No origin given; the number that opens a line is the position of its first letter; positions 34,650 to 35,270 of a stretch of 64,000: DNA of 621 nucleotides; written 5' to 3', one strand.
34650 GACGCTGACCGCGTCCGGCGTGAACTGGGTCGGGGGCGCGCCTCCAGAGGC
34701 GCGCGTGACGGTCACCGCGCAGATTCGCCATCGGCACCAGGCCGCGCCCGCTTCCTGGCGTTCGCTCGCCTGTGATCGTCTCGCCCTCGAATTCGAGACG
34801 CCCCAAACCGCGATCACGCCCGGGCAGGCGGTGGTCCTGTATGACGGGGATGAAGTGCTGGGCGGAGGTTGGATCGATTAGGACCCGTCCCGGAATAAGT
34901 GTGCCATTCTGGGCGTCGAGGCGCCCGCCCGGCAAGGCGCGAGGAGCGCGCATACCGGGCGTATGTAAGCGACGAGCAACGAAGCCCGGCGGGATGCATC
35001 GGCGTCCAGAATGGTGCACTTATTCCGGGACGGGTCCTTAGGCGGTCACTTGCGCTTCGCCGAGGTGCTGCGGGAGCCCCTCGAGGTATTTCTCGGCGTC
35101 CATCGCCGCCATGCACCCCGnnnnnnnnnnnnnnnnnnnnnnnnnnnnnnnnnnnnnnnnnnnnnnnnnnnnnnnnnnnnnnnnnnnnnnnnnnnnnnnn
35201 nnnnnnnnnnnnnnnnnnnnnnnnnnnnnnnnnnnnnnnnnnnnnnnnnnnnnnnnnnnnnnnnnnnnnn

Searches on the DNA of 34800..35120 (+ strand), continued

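Call 60: search_with_rna_model(model_id=R1, sources=[L122, L123, L124, L125, L126, L127, L128, L129, L130, L131, L132, L133, L134, L135, L136, L137, L138, L139, L140, L141, L142, L143, L144, L145, L146, L147, L148, L149, L150, L151, L152, L153, L154, L155, L156, L157, L158, L159, L160, L161, L162, L163, L164, L165, L166, L167, L168, L169, L170, L171, L172, L173, L174, L175, L176, L177, L178, L179, L180, L181, L182, L183, L184, L185, L186, L187, L188, L189, L190, L191, L192, L193, L194, L195, L196, L197, L198, L199, L200, L201], max_evalue=0.01)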
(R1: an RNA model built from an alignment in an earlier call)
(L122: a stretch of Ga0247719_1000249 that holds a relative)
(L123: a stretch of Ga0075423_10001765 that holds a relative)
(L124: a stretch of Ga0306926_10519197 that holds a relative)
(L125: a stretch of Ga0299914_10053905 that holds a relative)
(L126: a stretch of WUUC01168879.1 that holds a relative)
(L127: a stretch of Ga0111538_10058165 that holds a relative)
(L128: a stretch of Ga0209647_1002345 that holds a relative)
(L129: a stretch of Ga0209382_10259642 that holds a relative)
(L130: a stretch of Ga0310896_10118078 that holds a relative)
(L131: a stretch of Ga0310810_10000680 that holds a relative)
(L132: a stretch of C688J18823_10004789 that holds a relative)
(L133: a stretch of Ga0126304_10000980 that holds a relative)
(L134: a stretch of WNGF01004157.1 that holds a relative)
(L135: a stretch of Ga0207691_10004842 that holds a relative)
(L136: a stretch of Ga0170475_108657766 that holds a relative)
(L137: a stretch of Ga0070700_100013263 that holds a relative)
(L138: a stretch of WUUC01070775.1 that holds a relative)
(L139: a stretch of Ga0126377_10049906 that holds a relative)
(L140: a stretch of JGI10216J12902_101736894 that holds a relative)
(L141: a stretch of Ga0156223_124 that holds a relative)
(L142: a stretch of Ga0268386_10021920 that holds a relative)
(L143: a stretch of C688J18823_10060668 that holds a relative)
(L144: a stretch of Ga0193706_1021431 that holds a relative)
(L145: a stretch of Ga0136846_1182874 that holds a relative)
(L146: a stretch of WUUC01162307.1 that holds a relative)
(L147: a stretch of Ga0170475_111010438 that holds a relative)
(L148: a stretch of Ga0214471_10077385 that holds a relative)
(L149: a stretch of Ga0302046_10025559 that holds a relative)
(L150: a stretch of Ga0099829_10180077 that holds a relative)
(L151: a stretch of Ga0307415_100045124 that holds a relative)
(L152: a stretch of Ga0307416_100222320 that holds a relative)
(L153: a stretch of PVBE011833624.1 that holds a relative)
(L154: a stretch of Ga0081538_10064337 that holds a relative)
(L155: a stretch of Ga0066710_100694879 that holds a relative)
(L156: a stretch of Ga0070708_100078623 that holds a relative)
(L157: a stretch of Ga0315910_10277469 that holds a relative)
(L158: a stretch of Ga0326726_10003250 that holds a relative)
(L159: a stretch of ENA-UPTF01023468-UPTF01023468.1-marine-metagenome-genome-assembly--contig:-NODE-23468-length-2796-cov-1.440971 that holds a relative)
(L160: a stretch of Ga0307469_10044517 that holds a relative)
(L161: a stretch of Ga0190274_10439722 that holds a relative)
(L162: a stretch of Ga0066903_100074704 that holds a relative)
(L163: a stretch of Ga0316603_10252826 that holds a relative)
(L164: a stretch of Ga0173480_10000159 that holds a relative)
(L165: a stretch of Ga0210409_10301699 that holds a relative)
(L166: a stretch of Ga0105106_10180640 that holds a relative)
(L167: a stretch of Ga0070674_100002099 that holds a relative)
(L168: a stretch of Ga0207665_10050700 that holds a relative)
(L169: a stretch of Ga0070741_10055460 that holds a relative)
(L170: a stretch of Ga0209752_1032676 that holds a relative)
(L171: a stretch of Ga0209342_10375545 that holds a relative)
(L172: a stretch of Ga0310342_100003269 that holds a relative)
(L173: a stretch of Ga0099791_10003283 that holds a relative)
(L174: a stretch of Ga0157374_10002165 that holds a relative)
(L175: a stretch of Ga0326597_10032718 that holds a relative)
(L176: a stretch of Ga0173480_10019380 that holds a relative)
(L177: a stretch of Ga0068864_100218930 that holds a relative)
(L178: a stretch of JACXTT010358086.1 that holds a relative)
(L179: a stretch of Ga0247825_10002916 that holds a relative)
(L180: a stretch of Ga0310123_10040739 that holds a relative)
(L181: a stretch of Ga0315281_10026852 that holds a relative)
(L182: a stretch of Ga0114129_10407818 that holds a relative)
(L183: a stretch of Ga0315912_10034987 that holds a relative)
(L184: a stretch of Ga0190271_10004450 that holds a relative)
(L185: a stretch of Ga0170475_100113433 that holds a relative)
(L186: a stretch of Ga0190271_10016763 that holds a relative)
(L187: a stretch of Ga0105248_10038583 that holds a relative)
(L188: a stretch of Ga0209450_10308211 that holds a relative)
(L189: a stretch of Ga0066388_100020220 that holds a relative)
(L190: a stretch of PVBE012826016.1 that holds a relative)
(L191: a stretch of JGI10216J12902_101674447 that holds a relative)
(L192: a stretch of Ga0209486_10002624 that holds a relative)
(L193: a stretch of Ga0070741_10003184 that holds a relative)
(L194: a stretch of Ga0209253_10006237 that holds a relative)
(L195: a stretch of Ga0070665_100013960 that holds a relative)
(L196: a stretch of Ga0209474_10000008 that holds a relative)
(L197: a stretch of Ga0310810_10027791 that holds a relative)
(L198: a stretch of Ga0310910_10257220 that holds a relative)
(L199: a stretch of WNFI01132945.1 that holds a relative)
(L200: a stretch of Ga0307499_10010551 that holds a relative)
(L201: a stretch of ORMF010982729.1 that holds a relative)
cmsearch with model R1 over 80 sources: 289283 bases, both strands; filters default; matches with E-value up to 0.01: 0.
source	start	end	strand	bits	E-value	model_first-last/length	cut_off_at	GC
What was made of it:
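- The copy is absent from orthologous sites (call 60).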

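Call 76: search_with_rna_model(model_id=R1, sources=[L001, L002, L003, L004, L006, L008, L009, L010, L011, L012, L013, L014, L015, L017, L018, L019, L021, L022, L023, L024, L025, L027, L028, L029, L030, L031, L032, L033, L034, L035, L037, L038, L039, L040, L041, L042, L043, L044, L045, L047, L048, L049, L050, L051, L052, L053, L054, L056, L057, L058, L059, L060, L061, L062, L063, L065, L066, L067, L068, L069, L070, L071, L072, L073, L074, L075, L076, L077, L078, L079, L080, L081, L082, L083, L084, L085, L086, L087, L088, L089, L090, L091, L092, L093, L094, L095, L096, L097, L099, L100, L101, L102, L103, L104, L105, L106, L107, L110, L202, L203], max_evalue=0.001, make_alignment=true)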
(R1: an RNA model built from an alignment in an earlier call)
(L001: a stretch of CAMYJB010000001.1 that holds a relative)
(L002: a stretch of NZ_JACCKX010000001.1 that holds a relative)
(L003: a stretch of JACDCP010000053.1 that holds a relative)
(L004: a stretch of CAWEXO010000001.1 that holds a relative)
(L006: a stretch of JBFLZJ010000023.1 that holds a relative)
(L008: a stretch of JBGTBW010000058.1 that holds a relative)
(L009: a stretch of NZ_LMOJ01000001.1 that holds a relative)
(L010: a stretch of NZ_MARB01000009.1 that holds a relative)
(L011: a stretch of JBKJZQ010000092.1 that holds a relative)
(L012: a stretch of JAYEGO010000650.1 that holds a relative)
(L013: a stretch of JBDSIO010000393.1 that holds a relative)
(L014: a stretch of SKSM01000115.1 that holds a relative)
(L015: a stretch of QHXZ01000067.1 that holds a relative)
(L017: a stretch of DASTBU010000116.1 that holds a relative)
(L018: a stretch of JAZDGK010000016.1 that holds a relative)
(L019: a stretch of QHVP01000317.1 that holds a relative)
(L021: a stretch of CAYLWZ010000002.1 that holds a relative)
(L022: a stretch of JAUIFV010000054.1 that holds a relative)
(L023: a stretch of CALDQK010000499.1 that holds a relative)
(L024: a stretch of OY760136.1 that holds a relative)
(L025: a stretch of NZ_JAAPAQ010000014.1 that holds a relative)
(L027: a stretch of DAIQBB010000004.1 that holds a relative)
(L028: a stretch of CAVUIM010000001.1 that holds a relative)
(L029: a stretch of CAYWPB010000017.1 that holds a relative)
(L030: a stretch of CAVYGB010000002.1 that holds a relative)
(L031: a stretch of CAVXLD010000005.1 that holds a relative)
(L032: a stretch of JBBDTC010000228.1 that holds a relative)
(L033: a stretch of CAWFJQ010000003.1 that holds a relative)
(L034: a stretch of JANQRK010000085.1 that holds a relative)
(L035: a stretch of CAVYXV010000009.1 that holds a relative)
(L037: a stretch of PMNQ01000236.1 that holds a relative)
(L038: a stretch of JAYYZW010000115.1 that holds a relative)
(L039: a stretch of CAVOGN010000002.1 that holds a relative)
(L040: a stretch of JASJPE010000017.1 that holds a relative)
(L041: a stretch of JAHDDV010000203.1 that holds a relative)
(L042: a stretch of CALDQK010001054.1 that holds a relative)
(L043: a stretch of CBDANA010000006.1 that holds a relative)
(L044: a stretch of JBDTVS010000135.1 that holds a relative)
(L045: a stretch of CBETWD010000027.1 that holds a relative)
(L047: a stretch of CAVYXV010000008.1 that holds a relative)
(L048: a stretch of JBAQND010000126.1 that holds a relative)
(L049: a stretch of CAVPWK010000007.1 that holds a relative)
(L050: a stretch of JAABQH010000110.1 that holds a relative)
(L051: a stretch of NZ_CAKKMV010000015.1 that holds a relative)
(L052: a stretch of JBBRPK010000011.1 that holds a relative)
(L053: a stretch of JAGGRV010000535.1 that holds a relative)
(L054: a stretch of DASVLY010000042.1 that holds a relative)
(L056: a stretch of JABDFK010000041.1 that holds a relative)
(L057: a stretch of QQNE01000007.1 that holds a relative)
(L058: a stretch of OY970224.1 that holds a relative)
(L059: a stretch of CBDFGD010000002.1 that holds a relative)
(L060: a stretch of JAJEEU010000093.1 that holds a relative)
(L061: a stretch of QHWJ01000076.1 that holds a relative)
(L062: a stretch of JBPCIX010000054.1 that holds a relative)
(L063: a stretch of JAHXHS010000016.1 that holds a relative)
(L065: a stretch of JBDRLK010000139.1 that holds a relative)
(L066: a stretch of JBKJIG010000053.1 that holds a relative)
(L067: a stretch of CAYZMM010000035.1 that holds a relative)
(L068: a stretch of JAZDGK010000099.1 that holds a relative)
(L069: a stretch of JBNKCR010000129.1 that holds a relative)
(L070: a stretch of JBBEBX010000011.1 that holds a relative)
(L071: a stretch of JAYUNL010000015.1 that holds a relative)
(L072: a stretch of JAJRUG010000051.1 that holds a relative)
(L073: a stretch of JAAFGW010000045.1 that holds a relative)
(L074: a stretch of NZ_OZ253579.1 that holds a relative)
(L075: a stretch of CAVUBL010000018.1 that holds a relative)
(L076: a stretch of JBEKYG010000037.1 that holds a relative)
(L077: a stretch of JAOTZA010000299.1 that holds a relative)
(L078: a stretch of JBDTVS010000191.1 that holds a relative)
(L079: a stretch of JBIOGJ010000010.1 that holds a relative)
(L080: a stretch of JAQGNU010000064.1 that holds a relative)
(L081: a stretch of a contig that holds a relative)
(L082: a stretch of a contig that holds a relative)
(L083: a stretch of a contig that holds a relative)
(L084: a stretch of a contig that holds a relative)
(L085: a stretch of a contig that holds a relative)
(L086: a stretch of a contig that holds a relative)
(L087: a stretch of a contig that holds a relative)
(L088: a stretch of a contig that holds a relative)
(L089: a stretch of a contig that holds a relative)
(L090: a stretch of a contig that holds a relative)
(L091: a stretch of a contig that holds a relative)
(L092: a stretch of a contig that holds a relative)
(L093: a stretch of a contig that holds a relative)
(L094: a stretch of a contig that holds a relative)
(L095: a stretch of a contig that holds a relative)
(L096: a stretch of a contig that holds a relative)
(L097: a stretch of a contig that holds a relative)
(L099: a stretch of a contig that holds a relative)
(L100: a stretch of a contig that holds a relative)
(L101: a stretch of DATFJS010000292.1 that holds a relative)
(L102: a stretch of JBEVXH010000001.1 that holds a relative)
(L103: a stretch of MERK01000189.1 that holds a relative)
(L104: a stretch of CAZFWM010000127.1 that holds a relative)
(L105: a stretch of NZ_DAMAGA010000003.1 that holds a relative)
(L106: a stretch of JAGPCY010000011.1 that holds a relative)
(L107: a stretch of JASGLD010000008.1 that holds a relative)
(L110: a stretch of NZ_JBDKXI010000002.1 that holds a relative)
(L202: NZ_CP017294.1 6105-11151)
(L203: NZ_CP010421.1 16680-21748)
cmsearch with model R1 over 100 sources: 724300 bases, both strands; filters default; matches with E-value up to 0.001: 124.
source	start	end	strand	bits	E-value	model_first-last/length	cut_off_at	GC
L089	7394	7516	+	111.2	4.4e-24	1-123/123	no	0.69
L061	3518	3640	+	109.7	1e-23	1-123/123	no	0.64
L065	1855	1978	+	109.4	1.2e-23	1-123/123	no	0.65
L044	2403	2525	-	107.5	3.6e-23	1-123/123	no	0.69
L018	4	126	-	107.1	4.3e-23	1-123/123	no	0.62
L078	7356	7478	+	106.9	5e-23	1-123/123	no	0.71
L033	3917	4039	+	105.6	1e-22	1-123/123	no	0.72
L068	23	145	-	104.5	1.8e-22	1-123/123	no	0.63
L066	1406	1528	+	104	2.5e-22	1-123/123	no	0.72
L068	1278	1401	+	103.5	3.4e-22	1-123/123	no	0.61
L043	2521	2643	-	102.7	5.1e-22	1-123/123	no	0.67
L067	3876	3998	-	101.1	1.3e-21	1-123/123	no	0.67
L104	5831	5955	+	100.8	1.5e-21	1-123/123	no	0.66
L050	3665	3787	-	100.3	2e-21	1-123/123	no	0.63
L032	68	190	+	99.9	2.4e-21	1-123/123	no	0.62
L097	6347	6469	+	99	4.2e-21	1-123/123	no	0.54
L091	7391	7513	+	97.8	8.1e-21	1-123/123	no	0.63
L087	896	1018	+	97.2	1.1e-20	1-123/123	no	0.67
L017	3556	3657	-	96.1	2.2e-20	22-123/123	5'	0.68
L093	4832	4955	+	95.5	3e-20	1-123/123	no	0.67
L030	7842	7964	-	94.9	4.1e-20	1-123/123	no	0.59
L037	6330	6453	+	93.5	9.2e-20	1-123/123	no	0.63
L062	5307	5429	+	92.5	1.6e-19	1-123/123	no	0.63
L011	2885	3009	+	90.6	4.6e-19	1-123/123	no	0.67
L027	5145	5269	-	89.9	7.1e-19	1-123/123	no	0.56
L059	3868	3991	-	89.7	7.8e-19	1-123/123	no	0.68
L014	6506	6628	-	88.6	1.5e-18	1-123/123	no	0.72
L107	118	241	+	88.5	1.5e-18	1-123/123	no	0.57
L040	5706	5829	-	88.2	1.8e-18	1-123/123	no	0.57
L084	3926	4049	-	87.3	2.9e-18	1-123/123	no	0.56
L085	1599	1721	-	87.3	3e-18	1-123/123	no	0.59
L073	2424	2547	+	87.2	3.1e-18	1-123/123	no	0.54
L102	2068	2191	-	87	3.5e-18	1-123/123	no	0.55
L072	65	188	-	86.9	3.8e-18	1-123/123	no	0.53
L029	6746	6869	+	86.8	3.9e-18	1-123/123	no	0.65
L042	1853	1975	-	86.5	4.7e-18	1-123/123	no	0.71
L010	7455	7578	-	86.3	5.3e-18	1-123/123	no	0.53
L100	3999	4122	+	84.9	1.2e-17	1-123/123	no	0.66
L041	249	372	+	84.3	1.6e-17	1-123/123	no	0.5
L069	5425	5547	-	84.3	1.6e-17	1-123/123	no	0.59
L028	2721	2844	+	83.8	2.1e-17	1-123/123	no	0.7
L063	5877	6000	-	83.7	2.2e-17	1-123/123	no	0.58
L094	2426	2549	-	83.7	2.3e-17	1-123/123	no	0.58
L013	2766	2889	-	83.5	2.5e-17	1-123/123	no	0.73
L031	4981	5106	-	83.4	2.6e-17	1-123/123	no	0.6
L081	4652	4777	+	82.9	3.6e-17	1-123/123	no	0.58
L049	5734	5860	-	82.9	3.6e-17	1-123/123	no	0.59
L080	6886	7009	-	82.7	4.1e-17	1-123/123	no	0.62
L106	7035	7158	-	82.4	4.8e-17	1-123/123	no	0.72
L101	320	443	-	81.6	7.2e-17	1-123/123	no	0.62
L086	6319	6442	+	81.6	7.3e-17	1-123/123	no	0.65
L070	2466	2589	-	81.3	8.6e-17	1-123/123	no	0.5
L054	4802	4924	+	81.2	9.3e-17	1-123/123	no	0.66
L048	1575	1698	+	80.5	1.4e-16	1-123/123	no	0.58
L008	65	191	-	80.5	1.4e-16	1-123/123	no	0.56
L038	926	1048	-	80.3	1.5e-16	1-123/123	no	0.61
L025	554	676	+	80.2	1.6e-16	1-123/123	no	0.59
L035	3915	4038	-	79.9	1.9e-16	1-123/123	no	0.7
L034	7423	7546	-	79.8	2e-16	1-123/123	no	0.64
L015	2704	2827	-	79.8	2e-16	1-123/123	no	0.7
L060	3230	3355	+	79.4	2.5e-16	1-123/123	no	0.72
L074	6143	6267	+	79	3.2e-16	1-123/123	no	0.67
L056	6124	6246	-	78.9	3.4e-16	1-123/123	no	0.5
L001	148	271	+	78.6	4e-16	1-123/123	no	0.55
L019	2860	2983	-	78.6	4e-16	1-123/123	no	0.72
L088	1972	2098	+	77.5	7.6e-16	1-123/123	no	0.54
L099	4394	4516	+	77.2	8.8e-16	1-123/123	no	0.67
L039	6272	6395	+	76.7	1.1e-15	1-123/123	no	0.6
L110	4196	4318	+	76.6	1.2e-15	1-123/123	no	0.59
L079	3463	3587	+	76.3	1.4e-15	1-123/123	no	0.73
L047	2184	2307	-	76.2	1.5e-15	1-123/123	no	0.74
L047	2429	2552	-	76.2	1.5e-15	1-123/123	no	0.74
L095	3780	3903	+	76.1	1.6e-15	1-123/123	no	0.46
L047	1939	2062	-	75.9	1.8e-15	1-123/123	no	0.72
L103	2165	2288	-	75.6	2.2e-15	1-123/123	no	0.63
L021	3515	3640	-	75.2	2.7e-15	1-123/123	no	0.47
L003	5627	5748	+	75.2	2.8e-15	1-123/123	no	0.61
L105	4252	4372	+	74.9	3.1e-15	1-123/123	no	0.71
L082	715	837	+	74.2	4.7e-15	1-123/123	no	0.7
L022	4295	4418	+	74.1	5e-15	1-123/123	no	0.53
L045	5392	5513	-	73.9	5.7e-15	1-123/123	no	0.4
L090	4581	4704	-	73.6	6.7e-15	1-123/123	no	0.68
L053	4993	5114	+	72.8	1.1e-14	1-123/123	no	0.39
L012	436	557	-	72.7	1.1e-14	1-123/123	no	0.42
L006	427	547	-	72.4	1.3e-14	1-123/123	no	0.65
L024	20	123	+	72.3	1.4e-14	23-123/123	no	0.72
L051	3667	3787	+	71.1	2.8e-14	1-123/123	no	0.69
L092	3003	3126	+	70.9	3.1e-14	1-123/123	no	0.66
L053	7422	7543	+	70.7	3.4e-14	1-123/123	no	0.38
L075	4097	4220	+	70.7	3.5e-14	1-123/123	no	0.67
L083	6146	6266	+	70.3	4.2e-14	1-123/123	no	0.69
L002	4485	4605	-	68.8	1e-13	1-123/123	no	0.74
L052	6923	7042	+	68.6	1.1e-13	1-116/123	3'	0.67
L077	3721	3844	-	68.5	1.2e-13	1-123/123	no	0.69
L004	5114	5240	-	65.7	5.6e-13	1-123/123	no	0.61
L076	7170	7299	-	65.6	5.9e-13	1-123/123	no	0.67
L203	2472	2595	+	65.5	6.2e-13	1-123/123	no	0.66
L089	3298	3420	+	64.5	1.1e-12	1-123/123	no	0.64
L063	305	428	-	64.1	1.4e-12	1-123/123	no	0.52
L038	3778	3900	-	63.2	2.3e-12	1-123/123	no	0.54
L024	4203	4319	-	61.8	5.2e-12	1-123/123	no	0.68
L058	5271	5396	-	61.6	5.6e-12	1-123/123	no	0.63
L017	1597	1719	-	59.8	1.6e-11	1-123/123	no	0.68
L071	3130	3251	+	59.6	1.7e-11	1-123/123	no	0.73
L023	1671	1798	-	58.5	3.2e-11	1-123/123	no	0.74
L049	5624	5748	+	57.4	5.8e-11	1-123/123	no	0.68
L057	496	622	-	55.7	1.6e-10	1-123/123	no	0.61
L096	6371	6492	-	52.6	8.7e-10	1-123/123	no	0.39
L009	2349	2481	-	52.6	8.9e-10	1-123/123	no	0.58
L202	2462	2585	+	52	1.3e-09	1-123/123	no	0.62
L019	3000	3123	-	50.9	2.4e-09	1-123/123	no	0.7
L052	921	1048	-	49.4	5.4e-09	1-123/123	no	0.62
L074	7286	7409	+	44.4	8.7e-08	1-123/123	no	0.69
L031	4868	4994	+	41.7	4e-07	1-123/123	no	0.59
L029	6857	6980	-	40.2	9.4e-07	1-123/123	no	0.59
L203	2581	2704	-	39.9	1.1e-06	1-123/123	no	0.72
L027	5034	5159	+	39.6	1.3e-06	1-123/123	no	0.66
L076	2365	2490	+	38.8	2e-06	1-123/123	no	0.7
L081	4764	4893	-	38.3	2.8e-06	1-123/123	no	0.52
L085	1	55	-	34.9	1.9e-05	1-54/123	3'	0.71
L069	5584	5707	-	34.3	2.7e-05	1-123/123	no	0.51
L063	195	319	+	34.2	2.8e-05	1-123/123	no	0.56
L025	662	784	-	32.4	7.5e-05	1-123/123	no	0.63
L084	3817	3940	+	28.5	0.00067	1-123/123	no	0.52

Alignment A4: 124 matches aligned to the model, 176 columns, each read 5' to 3' on its own strand. Consensus structure (alignment columns), stored with it:
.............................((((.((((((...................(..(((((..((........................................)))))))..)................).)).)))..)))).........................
